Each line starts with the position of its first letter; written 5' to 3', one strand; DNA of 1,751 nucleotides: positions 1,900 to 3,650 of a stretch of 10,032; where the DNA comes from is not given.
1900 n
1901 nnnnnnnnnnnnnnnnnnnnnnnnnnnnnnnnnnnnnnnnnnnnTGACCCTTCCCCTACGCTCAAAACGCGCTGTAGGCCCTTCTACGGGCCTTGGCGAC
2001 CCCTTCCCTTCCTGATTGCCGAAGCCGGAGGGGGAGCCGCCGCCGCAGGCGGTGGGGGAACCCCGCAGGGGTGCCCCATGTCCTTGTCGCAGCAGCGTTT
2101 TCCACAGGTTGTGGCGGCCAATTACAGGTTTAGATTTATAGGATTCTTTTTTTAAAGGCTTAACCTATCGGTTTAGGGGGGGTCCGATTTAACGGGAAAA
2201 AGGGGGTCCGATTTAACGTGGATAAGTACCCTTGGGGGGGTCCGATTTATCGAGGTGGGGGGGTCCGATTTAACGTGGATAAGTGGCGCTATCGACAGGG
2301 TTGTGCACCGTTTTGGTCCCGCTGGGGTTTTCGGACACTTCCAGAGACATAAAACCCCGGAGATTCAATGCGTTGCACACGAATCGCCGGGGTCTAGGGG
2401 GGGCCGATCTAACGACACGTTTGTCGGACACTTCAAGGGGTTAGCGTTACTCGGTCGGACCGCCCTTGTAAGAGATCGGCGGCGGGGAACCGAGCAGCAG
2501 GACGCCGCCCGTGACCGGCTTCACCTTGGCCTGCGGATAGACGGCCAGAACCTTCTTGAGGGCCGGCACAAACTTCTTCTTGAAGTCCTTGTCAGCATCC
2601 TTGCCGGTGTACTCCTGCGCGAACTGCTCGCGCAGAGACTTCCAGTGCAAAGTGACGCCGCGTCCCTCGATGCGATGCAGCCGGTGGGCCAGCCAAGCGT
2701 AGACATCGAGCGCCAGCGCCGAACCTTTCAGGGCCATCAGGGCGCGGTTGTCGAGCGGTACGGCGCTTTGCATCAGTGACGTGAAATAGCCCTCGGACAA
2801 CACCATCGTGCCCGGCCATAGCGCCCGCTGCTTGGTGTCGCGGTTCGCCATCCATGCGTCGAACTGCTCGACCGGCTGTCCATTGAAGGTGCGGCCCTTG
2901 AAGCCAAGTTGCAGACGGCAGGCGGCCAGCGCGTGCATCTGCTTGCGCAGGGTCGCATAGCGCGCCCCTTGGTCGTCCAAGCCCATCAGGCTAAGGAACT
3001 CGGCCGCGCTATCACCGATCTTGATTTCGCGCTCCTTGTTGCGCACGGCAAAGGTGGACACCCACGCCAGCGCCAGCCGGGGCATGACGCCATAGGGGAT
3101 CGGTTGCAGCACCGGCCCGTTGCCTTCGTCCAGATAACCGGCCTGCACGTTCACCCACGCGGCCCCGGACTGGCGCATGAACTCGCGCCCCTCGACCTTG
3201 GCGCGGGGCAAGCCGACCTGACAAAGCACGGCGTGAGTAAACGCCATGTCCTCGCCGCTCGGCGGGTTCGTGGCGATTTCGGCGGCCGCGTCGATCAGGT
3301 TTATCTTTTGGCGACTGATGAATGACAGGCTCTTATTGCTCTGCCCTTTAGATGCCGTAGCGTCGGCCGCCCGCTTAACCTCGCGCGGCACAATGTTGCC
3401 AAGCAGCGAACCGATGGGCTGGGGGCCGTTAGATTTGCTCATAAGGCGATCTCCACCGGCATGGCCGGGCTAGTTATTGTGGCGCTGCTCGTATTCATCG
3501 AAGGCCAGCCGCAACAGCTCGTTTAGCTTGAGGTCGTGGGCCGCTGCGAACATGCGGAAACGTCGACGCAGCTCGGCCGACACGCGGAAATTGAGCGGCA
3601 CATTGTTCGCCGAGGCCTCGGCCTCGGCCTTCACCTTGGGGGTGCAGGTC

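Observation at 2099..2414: Compact pVS1-like origin: DnaA box, AT-rich block, four iterons with embedded DnaA-box-like extensions, downstream of the initiator gene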

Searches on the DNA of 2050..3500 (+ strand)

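Call 7: search_dna_similar(query=window:2050-3500:+, collection=plasmids, mode=near, max_rows=30)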
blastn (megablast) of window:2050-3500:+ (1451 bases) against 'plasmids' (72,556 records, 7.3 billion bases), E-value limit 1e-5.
Records with a match: 27; places in all: 27; records where one place covers at least 80% of the query: 3.
Best place of each record, by identity: >=99% 1; 90-95% 1; 80-90% 24; 60-80% 1.
By first word of the organism name: Pseudomonas 5; Escherichia 4; Enterobacter 4; Achromobacter 2; Raoultella 2; Aeromonas 2; Klebsiella 2; Agrobacterium 1; Aminobacter 1; Azonexus 1; and 3 more.
By predicted mobility (MOB-suite, as given by PLSDB): conjugative 16; non-mobilizable 7; mobilizable 4.
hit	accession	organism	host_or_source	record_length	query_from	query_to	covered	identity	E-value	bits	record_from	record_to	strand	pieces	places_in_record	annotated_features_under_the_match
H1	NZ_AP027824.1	Escherichia coli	Homo sapiens,whole organism,feces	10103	1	1451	100%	99.9%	0e+0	2675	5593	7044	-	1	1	replication protein RepA | hypothetical protein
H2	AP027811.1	Escherichia coli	Homo sapiens,whole organism,feces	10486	7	1451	100%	93.1%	0e+0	2087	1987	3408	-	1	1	hypothetical protein (x2)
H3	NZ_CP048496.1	Agrobacterium tumefaciens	walnut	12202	1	1249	86%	89.2%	0e+0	1555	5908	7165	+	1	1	replication protein RepA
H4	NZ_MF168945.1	Pseudomonas aeruginosa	-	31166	405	1253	59%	81.6%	0e+0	699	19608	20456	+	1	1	replication protein RepA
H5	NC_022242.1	Achromobacter denitrificans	-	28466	405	1253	59%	81.4%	0e+0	688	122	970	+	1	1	replication protein RepA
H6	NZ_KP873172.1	Pseudomonas aeruginosa PAO1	-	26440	411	1252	58%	81.8%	0e+0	702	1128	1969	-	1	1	replication protein RepA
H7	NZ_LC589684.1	Raoultella ornithinolytica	-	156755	411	1253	58%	81.7%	0e+0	699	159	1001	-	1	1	replication protein RepA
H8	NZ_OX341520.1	Aminobacter niigataensis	-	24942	411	1253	58%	81.6%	0e+0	693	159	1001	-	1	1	replication protein RepA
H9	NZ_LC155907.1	Achromobacter xylosoxidans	-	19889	411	1253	58%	81.6%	0e+0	693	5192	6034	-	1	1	replication protein RepA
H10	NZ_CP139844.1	Escherichia coli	Homo sapiens,cell culture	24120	411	1253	58%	81.6%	0e+0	693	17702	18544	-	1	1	replication protein RepA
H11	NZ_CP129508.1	Enterobacter asburiae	-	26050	411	1253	58%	81.6%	0e+0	693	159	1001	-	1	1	replication protein RepA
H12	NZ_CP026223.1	Aeromonas sp. ASNIH3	-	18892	426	1249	57%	83.4%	0e+0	763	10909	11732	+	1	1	replication protein RepA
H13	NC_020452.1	Pseudomonas aeruginosa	blood culture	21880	411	1253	58%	81.5%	0e+0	688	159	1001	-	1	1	replication protein RepA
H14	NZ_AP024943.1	Aeromonas caviae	-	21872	426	1248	57%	83.3%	0e+0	756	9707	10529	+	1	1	replication protein RepA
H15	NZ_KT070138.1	Klebsiella pneumoniae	-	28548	411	1253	58%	81.1%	0e+0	671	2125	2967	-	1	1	replication protein RepA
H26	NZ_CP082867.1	Cupriavidus pauculus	-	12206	425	1219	55%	77.4%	5e-127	462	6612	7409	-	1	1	replication protein RepA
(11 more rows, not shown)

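Call 14: get_annotated_region(hit=H2, flank=3000)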
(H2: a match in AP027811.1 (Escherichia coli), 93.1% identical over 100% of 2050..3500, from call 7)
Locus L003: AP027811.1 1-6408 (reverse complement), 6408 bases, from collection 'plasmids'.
description: Escherichia coli 2017.12.01CC plasmid p2017.12.01CC_4 DNA, complete sequence
organism: Escherichia coli (NCBI taxid 562)
taxonomy: Bacteria; Pseudomonadota; Gammaproteobacteria; Enterobacterales; Enterobacteriaceae; Escherichia; Escherichia coli
host: -; source: Homo sapiens,whole organism,feces; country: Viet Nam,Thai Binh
typing (MOB-suite, as given by PLSDB): non-mobilizable
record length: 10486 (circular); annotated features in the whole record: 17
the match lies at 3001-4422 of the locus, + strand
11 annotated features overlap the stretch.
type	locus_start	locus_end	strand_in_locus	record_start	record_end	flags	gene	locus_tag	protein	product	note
CDS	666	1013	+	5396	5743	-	-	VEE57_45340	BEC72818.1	hypothetical protein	-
CDS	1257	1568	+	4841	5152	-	-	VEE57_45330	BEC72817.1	hypothetical protein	-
CDS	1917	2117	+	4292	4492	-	-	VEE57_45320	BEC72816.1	hypothetical protein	-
CDS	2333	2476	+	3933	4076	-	-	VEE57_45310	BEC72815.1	hypothetical protein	-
CDS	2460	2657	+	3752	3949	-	-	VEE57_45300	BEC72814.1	hypothetical protein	-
CDS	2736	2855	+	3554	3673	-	-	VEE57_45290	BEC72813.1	hypothetical protein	-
CDS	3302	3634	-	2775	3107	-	-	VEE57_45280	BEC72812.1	hypothetical protein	-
CDS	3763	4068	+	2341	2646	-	-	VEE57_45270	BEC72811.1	hypothetical protein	-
CDS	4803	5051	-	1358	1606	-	-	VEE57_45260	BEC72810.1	hypothetical protein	-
CDS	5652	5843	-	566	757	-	-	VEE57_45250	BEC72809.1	hypothetical protein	-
CDS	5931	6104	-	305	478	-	-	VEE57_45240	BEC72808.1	hypothetical protein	-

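Call 15: get_annotated_region(hit=H4, flank=3000)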
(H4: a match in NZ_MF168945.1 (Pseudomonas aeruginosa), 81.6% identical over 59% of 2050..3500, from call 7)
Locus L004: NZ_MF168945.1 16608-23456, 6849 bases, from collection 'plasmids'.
description: Pseudomonas aeruginosa strain FFUP_PS_35 plasmid pJB35, complete sequence
organism: Pseudomonas aeruginosa (NCBI taxid 287)
taxonomy: Bacteria; Pseudomonadota; Gammaproteobacteria; Pseudomonadales; Pseudomonadaceae; Pseudomonas; Pseudomonas aeruginosa
host: -; source: -; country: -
typing (MOB-suite, as given by PLSDB): conjugative; replicon rep_cluster_995; relaxase MOBQ; mating-pair formation MPF_T
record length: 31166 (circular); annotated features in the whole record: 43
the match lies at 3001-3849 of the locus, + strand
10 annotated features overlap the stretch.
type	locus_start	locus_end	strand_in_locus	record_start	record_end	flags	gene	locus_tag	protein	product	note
CDS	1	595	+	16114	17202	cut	-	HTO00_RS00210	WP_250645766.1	type IV secretory system conjugative DNA transfer family protein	-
CDS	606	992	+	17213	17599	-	-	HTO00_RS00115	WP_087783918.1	hypothetical protein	-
CDS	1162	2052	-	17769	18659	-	-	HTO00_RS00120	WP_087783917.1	DNA-binding protein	-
CDS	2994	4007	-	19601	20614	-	-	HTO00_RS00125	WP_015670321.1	replication protein RepA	-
CDS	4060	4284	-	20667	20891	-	-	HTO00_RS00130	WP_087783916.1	chromosome partitioning protein ParB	-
CDS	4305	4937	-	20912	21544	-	parA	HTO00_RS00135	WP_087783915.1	ParA family partition ATPase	-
CDS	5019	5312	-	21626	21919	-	-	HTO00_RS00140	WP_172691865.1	hypothetical protein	-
CDS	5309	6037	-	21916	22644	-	-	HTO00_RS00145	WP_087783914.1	recombinase family protein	GO:0006310 - DNA recombination [Evidence IEA]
CDS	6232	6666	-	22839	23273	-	merR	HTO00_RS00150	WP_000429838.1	Hg(II)-responsive transcriptional regulator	-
CDS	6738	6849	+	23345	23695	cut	merT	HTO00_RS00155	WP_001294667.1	mercuric ion transporter MerT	-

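Call 16: get_annotated_region(hit=H12, flank=3000)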
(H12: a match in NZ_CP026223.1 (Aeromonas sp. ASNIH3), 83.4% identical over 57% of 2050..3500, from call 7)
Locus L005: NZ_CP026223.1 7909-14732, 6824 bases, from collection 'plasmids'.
description: Aeromonas sp. ASNIH3 plasmid pAER-3367, complete sequence
organism: Aeromonas sp. ASNIH3 (NCBI taxid 1636608)
taxonomy: Bacteria; Pseudomonadota; Gammaproteobacteria; Aeromonadales; Aeromonadaceae; Aeromonas; Aeromonas sp. ASNIH3
host: -; source: -; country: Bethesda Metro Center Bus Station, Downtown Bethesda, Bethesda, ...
typing (MOB-suite, as given by PLSDB): conjugative; replicon rep_cluster_995; relaxase MOBQ; mating-pair formation MPF_T
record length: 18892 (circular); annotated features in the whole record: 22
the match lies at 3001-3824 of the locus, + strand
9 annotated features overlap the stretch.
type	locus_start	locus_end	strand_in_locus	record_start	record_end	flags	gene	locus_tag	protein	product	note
CDS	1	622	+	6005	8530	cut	-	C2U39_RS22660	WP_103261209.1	type IV secretory system conjugative DNA transfer family protein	-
CDS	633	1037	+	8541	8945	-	-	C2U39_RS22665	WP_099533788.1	hypothetical protein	-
CDS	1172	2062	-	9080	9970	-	-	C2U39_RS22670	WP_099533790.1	DNA-binding protein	-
CDS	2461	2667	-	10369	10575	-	-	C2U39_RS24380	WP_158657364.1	hypothetical protein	-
CDS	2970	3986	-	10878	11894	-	-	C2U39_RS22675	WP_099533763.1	replication protein RepA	-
CDS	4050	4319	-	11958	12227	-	-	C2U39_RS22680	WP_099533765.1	ribbon-helix-helix domain-containing protein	-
CDS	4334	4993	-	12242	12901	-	-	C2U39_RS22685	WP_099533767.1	AAA family ATPase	-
CDS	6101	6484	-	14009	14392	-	-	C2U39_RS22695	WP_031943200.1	hypothetical protein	-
CDS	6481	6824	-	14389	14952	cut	-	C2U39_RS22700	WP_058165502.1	recombinase family protein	GO:0006310 - DNA recombination [Evidence IEA]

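Call 17: get_annotated_region(hit=H26, flank=3000)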
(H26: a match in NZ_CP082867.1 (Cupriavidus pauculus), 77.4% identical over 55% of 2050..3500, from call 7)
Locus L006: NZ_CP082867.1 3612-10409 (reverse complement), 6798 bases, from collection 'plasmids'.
description: Cupriavidus pauculus strain FDAARGOS_1472 plasmid unnamed4, complete sequence
organism: Cupriavidus pauculus (NCBI taxid 82633)
taxonomy: Bacteria; Pseudomonadota; Betaproteobacteria; Burkholderiales; Burkholderiaceae; Cupriavidus; Cupriavidus pauculus
host: -; source: -; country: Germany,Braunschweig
typing (MOB-suite, as given by PLSDB): non-mobilizable
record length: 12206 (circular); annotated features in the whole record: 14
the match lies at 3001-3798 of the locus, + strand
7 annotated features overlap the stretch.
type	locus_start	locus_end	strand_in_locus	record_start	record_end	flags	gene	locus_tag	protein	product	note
CDS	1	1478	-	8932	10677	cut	-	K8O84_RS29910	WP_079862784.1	alpha/beta-hydrolase family protein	-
CDS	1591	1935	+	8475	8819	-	-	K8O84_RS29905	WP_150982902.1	RHS repeat domain-containing protein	-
CDS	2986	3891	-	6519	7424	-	-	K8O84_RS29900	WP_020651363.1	replication protein RepA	-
CDS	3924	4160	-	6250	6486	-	-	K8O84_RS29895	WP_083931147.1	plasmid partition protein ParG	-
CDS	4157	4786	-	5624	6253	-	parA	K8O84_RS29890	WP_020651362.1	ParA family partition ATPase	-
CDS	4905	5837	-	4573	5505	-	-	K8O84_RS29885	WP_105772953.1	hypothetical protein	-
CDS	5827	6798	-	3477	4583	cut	-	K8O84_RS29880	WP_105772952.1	DNA methyltransferase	GO:0006306 - DNA methylation [Evidence IEA]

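Call 81: search_dna_similar(query=window:2090-2450:+, collection=ecoli_genomes, mode=distant, max_rows=15)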
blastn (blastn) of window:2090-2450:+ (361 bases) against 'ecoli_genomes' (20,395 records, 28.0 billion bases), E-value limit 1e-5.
Records with a match: 7; places in all: 7; records where one place covers at least 80% of the query: 1.
Genomes with a match: 7 of 5426; with a place that covers at least 80% of the query: 1. Places per genome that has any: lowest 1, median 1, highest 1. On chromosomes: 0 places; on plasmids: 7.
Best place of each record, by identity: >=99% 1; 60-80% 6.
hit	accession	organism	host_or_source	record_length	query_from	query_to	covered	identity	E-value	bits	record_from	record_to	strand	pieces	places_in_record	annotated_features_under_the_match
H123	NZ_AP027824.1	Escherichia coli strain 2017.17.01CC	Homo sapiens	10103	1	361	100%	99.7%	0e+0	645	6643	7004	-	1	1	replication protein RepA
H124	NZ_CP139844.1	Escherichia coli strain Nord58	Homo sapiens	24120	8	213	57%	75.2%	3e-28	135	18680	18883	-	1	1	none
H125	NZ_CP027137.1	Escherichia coli strain AR_0369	missing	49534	81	219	39%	71.4%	5e-6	61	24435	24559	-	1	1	none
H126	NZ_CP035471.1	Escherichia coli strain U12A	Homo sapiens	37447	81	219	39%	71.4%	5e-6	61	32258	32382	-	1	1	none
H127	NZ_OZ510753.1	Escherichia coli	-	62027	81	219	39%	71.4%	5e-6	61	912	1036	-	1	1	none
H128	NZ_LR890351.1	Escherichia coli strain MSB1_9D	Homo sapiens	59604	81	219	39%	71.4%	5e-6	61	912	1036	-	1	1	none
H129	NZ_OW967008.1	Escherichia coli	Homo sapiens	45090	85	219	37%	72.1%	1e-7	67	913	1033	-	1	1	none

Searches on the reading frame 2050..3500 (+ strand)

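Call 28: search_protein_families(library=pfam, proteins=[L004:2994-4007:-, L006:2986-3891:-], max_evalue=0.01)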
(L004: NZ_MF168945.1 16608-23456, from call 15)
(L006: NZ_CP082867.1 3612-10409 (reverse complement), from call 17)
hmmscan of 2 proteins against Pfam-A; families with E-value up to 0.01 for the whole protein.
L004:2994-4007:- (337 aa): 1 family
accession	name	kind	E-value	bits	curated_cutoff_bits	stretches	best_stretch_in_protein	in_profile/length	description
PF04796.18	RepA_C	-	4.1e-19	70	26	1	121-268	1-170/181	Plasmid encoded RepA protein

L006:2986-3891:- (301 aa): 1 family
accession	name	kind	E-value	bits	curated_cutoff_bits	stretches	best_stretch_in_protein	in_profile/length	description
PF04796.18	RepA_C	-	1e-21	78.4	26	1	89-236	1-170/181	Plasmid encoded RepA protein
